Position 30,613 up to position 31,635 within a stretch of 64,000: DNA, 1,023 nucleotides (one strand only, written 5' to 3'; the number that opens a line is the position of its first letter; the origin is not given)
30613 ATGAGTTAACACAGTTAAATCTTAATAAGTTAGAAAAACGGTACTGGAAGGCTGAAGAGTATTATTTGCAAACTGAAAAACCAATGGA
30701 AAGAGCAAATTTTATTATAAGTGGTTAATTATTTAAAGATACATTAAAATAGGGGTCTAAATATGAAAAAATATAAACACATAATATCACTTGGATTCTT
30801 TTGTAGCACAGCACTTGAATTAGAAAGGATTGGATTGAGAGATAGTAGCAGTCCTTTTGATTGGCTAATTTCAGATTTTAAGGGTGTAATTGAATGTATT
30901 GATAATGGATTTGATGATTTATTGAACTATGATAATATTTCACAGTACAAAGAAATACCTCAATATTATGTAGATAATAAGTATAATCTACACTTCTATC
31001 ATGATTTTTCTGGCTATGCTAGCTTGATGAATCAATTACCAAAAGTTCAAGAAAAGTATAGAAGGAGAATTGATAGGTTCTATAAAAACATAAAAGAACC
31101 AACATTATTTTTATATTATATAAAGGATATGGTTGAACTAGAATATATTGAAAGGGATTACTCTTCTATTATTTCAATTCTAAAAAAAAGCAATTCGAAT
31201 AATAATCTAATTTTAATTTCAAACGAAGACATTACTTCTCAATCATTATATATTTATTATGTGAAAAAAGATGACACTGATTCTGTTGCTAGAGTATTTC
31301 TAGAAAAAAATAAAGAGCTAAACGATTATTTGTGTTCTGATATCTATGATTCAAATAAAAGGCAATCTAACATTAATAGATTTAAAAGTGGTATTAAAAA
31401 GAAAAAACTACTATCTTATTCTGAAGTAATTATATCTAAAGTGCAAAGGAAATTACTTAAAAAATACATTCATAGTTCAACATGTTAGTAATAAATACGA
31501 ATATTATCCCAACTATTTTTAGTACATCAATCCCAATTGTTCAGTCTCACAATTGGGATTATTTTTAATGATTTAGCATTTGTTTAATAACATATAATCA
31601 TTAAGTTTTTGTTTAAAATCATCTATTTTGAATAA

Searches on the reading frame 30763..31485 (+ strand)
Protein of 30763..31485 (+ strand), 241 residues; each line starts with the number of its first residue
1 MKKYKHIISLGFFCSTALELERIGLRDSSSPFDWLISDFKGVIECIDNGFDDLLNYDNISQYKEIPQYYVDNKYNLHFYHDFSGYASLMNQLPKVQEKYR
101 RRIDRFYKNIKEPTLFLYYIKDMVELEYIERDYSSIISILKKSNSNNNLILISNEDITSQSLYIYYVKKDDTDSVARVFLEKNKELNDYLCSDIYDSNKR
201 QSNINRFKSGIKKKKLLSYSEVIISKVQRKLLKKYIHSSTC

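Call 35: search_protein_families(library=pfam, proteins=[window:30763-31485:+], max_evalue=0.00001)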
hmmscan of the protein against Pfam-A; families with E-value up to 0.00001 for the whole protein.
window:30763-31485:+ (241 aa): 1 family
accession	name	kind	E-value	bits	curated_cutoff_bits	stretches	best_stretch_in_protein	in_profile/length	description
PF08795.16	DUF1796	-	1.2e-19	71.2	23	1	6-127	2-132/166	Putative papain-like cysteine peptidase (DUF1796)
